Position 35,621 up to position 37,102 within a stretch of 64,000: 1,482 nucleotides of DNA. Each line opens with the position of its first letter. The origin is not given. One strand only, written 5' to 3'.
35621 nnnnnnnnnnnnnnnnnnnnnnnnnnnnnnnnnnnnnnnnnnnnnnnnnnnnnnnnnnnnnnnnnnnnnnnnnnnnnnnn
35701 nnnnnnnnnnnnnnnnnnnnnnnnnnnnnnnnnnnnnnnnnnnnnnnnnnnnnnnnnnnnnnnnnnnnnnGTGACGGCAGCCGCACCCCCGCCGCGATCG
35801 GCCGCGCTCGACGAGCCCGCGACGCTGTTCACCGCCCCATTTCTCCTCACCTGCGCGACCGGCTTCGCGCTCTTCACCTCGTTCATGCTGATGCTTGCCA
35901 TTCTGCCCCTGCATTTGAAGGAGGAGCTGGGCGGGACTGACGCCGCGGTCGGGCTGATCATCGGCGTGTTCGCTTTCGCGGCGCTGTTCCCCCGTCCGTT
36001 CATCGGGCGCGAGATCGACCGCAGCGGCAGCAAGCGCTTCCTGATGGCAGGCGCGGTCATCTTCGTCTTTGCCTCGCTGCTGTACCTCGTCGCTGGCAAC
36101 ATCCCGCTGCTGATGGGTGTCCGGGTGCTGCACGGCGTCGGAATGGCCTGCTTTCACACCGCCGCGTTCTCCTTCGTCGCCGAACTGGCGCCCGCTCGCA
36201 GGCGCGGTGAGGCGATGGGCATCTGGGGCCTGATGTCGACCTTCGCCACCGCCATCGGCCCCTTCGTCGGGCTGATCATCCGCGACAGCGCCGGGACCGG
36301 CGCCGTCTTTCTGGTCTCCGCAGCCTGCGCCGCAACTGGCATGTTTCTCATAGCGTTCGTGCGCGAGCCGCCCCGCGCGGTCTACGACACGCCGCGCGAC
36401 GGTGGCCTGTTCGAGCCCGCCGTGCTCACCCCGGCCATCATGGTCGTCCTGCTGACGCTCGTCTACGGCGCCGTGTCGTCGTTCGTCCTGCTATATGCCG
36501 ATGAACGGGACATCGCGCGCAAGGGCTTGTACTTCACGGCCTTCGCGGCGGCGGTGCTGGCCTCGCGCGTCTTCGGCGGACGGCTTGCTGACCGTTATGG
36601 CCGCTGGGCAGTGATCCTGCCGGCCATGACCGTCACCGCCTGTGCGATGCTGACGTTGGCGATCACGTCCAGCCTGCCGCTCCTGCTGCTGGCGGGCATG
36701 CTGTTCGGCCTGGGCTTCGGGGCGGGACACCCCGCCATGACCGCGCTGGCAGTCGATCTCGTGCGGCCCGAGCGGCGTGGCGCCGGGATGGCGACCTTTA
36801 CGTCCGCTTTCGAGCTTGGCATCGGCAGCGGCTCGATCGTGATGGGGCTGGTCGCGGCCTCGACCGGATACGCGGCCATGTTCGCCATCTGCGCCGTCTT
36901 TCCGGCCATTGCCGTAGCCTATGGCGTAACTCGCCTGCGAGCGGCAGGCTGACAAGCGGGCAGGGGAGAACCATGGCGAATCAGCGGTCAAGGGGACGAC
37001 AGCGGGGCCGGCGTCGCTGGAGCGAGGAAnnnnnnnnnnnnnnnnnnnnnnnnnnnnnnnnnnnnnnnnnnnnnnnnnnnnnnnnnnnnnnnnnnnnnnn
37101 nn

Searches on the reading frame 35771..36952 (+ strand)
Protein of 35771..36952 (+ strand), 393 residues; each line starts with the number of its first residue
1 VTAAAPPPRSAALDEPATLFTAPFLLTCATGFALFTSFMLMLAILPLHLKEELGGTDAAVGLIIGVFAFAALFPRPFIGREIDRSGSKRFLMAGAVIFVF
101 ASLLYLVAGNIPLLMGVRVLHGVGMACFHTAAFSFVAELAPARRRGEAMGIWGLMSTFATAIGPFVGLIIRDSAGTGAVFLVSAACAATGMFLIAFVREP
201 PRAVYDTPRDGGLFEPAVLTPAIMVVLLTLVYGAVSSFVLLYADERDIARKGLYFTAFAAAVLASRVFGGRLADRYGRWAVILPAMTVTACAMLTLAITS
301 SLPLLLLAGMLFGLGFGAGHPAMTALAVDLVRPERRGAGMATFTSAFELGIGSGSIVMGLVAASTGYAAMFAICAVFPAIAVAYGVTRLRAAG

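Call 14: search_protein_families(library=pfam, proteins=[window:35771-36952:+], max_evalue=0.001)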
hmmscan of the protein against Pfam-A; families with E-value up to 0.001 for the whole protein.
window:35771-36952:+ (393 aa): 5 families
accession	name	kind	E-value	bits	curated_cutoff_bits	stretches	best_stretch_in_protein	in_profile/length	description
PF07690.21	MFS_1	-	1.6e-55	188.9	33.4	2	29-246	3-232/347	Major Facilitator Superfamily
PF12832.13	MFS_1_like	-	1.4e-18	67.6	25.2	2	213-371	209-371/373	MFS_1 like family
PF00083.30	Sugar_tr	-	1.9e-16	60.4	22.3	2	56-202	44-196/452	Sugar (and other) transporter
PF13347.12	MFS_2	-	1.2e-07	31.1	27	1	19-174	220-384/427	MFS/sugar transport protein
PF03209.21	PUCC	-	0.00018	21.1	21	0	80-175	269-364/401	PUCC protein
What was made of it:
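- Checked: The adjacent genes are an MFS transporter (35771-36952) and an ABC solute-binding protein (38181-39983), so no MNT-type gene is adjacent (call 14).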

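Call 74: search_protein_families(library=padloc, proteins=[window:35771-36952:+], max_evalue=0.001)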
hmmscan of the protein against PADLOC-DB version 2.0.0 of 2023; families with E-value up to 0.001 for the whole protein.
window:35771-36952:+ (393 aa): 0 families
